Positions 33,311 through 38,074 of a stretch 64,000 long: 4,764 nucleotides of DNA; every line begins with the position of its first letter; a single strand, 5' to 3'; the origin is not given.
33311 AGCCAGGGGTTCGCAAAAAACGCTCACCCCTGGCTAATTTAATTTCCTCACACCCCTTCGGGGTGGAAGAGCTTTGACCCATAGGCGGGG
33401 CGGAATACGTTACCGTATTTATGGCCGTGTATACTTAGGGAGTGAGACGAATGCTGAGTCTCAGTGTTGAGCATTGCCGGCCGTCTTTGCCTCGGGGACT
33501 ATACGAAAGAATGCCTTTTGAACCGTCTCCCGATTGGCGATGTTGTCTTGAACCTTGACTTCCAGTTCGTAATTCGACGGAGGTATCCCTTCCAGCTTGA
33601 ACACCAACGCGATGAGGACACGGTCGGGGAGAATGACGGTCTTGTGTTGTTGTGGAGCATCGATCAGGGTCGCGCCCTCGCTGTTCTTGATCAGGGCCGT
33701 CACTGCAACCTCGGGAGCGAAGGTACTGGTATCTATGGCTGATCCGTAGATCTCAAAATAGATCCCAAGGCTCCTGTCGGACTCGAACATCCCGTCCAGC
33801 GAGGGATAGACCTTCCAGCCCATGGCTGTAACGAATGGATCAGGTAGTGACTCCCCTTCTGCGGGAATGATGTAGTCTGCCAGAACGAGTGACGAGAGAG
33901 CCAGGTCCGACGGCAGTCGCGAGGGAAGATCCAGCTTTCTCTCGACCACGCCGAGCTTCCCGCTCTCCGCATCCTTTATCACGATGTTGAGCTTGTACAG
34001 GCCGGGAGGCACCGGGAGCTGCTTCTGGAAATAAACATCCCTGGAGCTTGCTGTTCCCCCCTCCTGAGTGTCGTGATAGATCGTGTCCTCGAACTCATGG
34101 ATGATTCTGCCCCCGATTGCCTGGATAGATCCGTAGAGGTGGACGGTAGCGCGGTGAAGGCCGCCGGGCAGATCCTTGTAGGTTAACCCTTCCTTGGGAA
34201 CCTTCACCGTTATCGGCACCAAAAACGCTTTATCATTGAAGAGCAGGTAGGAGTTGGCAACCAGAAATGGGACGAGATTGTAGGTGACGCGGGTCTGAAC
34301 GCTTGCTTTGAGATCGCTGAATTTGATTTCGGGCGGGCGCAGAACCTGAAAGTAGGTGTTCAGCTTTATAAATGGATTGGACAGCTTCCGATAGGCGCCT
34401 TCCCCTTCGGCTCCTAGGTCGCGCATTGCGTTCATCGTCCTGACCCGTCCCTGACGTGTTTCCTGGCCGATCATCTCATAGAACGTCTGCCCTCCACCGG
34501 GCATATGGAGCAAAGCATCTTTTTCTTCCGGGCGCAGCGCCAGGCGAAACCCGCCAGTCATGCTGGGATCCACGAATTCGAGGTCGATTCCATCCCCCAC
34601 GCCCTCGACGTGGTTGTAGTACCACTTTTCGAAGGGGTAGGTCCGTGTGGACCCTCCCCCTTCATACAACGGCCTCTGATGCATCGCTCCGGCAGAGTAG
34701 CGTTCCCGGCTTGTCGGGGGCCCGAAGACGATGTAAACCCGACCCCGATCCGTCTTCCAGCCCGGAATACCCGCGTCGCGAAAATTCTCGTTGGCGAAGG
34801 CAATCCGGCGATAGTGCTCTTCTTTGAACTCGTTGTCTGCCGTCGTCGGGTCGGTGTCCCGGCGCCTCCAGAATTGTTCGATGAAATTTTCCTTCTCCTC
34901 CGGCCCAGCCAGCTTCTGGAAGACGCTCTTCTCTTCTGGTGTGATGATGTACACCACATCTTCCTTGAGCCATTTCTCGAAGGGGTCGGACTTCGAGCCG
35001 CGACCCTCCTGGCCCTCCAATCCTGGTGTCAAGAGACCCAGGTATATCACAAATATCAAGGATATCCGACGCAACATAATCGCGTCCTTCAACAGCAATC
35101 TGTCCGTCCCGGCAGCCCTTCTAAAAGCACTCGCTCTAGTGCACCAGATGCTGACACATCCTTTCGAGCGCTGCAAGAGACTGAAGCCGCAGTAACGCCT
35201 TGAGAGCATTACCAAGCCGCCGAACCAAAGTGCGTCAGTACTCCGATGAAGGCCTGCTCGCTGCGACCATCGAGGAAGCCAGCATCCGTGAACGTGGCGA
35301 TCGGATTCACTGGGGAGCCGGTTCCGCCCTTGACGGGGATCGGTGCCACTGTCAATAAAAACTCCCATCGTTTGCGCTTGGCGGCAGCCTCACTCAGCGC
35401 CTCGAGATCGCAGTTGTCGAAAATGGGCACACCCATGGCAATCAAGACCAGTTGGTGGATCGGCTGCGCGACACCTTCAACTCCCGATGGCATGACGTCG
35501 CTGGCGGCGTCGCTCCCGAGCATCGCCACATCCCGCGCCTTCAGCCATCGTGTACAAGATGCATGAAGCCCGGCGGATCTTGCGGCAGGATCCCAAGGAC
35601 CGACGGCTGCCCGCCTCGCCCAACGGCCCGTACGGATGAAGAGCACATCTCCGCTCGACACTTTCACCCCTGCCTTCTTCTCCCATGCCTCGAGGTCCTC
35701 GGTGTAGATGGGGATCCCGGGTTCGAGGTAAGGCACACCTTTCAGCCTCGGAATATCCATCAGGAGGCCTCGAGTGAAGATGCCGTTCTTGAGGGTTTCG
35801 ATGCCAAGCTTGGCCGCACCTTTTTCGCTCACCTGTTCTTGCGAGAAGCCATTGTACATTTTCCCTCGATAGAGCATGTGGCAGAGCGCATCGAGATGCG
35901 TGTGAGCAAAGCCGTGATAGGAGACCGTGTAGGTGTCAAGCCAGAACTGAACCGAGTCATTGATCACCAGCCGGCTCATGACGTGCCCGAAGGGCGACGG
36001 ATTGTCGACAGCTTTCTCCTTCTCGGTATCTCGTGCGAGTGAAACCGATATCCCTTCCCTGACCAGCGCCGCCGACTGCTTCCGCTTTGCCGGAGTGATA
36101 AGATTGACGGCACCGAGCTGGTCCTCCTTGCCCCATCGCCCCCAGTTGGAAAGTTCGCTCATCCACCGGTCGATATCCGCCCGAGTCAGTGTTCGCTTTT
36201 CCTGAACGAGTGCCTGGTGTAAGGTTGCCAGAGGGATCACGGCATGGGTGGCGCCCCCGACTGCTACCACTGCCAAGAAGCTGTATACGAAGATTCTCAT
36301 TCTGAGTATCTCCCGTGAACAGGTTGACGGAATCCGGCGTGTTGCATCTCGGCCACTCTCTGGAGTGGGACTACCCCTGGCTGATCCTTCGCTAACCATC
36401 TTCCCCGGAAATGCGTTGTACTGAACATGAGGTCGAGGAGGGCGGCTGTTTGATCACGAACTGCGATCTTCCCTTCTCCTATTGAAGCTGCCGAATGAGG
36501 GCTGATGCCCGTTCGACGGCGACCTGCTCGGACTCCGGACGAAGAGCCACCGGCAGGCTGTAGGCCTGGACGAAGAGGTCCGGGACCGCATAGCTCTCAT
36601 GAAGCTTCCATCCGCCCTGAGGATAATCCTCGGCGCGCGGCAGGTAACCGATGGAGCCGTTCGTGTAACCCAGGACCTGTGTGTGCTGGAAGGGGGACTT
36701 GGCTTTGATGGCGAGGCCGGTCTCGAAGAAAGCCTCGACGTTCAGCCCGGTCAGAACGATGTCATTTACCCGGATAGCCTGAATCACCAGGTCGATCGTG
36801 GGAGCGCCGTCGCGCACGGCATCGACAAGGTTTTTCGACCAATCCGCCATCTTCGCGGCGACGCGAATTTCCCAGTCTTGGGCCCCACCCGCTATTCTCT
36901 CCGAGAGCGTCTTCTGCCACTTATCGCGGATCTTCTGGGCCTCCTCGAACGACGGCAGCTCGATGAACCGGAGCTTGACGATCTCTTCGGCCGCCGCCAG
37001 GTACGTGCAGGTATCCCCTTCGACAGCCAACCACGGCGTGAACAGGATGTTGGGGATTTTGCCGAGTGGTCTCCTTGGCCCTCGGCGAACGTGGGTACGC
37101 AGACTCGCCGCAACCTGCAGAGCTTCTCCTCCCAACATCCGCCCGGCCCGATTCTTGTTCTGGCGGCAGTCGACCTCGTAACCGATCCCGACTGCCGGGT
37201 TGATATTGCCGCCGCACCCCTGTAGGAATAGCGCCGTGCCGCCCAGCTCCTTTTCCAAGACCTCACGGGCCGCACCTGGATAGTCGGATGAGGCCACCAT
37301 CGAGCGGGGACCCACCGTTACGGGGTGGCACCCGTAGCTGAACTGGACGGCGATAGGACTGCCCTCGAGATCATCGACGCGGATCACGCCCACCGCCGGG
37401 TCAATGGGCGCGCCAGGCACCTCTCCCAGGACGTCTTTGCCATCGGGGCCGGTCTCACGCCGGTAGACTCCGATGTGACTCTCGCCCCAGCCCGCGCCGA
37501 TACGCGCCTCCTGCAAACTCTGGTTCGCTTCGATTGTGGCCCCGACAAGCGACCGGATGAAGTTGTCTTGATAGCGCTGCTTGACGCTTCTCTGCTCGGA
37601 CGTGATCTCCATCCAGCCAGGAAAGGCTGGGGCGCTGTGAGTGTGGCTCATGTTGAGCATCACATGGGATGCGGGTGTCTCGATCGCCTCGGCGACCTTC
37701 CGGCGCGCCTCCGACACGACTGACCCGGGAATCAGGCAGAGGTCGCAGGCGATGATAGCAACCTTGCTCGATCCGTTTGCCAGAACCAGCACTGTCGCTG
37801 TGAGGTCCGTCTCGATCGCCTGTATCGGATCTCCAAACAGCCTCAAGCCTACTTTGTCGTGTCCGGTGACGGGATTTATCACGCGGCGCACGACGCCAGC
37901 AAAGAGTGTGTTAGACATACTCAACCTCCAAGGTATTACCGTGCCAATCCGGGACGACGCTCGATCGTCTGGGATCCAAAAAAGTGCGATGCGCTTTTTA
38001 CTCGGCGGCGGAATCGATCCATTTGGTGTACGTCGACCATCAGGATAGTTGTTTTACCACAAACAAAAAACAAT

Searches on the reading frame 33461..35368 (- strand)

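Call 9: search_protein_families(library=pfam, proteins=[window:33461-35368:-], max_evalue=0.0001)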
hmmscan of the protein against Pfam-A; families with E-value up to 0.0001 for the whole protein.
window:33461-35368:- (635 aa): 1 family
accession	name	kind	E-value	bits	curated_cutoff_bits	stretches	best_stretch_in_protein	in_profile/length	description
PF20094.4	GWxTD_dom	-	1.2e-14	54.9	26.9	1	134-224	33-118/172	GWxTD domain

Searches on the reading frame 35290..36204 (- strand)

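Call 44: search_protein_families(library=pfam, proteins=[window:35290-36204:-], max_evalue=0.001)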
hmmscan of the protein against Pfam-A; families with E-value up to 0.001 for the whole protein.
window:35290-36204:- (305 aa): 1 family
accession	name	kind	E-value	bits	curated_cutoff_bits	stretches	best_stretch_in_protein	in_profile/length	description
PF04199.19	Cyclase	-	7.7e-17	62.3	23.1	1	91-235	21-139/142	Putative cyclase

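Call 77: search_protein_families(library=ncbifam, proteins=[window:35290-36204:-], max_evalue=0.001)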
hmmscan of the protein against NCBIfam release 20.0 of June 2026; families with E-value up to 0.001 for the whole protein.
window:35290-36204:- (305 aa): 0 families

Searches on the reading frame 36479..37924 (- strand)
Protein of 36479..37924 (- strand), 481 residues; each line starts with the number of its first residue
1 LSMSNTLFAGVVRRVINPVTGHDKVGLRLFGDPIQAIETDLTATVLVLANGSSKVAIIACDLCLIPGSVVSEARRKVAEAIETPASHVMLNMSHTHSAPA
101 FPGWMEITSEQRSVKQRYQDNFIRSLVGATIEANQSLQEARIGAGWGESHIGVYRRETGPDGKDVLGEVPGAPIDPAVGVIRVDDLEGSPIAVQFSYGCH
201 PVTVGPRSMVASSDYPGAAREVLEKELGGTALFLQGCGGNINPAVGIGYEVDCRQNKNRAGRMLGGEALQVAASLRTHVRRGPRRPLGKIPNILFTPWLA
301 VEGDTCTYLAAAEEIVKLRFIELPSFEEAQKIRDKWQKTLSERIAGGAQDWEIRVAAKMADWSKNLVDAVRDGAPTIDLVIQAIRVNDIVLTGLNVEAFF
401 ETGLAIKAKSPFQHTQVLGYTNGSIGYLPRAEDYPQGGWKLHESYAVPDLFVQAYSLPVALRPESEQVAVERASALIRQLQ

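Call 9: search_protein_families(library=pfam, proteins=[window:36479-37924:-], max_evalue=0.0001)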
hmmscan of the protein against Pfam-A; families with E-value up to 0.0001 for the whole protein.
window:36479-37924:- (481 aa): 1 family
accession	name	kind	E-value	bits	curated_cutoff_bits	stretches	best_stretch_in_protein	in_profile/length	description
PF04734.18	Ceramidase_alk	-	1.3e-05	24.5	32.1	1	45-230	40-233/509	Neutral/alkaline non-lysosomal ceramidase, N-terminal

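Call 53: search_solved_structures(query=window:36479-37924:-, max_evalue=0.01)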
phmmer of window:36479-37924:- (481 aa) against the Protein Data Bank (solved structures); distinct sequences matched with E-value up to 0.01: 0.

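Call 77: search_protein_families(library=ncbifam, proteins=[window:36479-37924:-], max_evalue=0.001)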
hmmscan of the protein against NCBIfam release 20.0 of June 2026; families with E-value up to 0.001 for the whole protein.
window:36479-37924:- (481 aa): 0 families
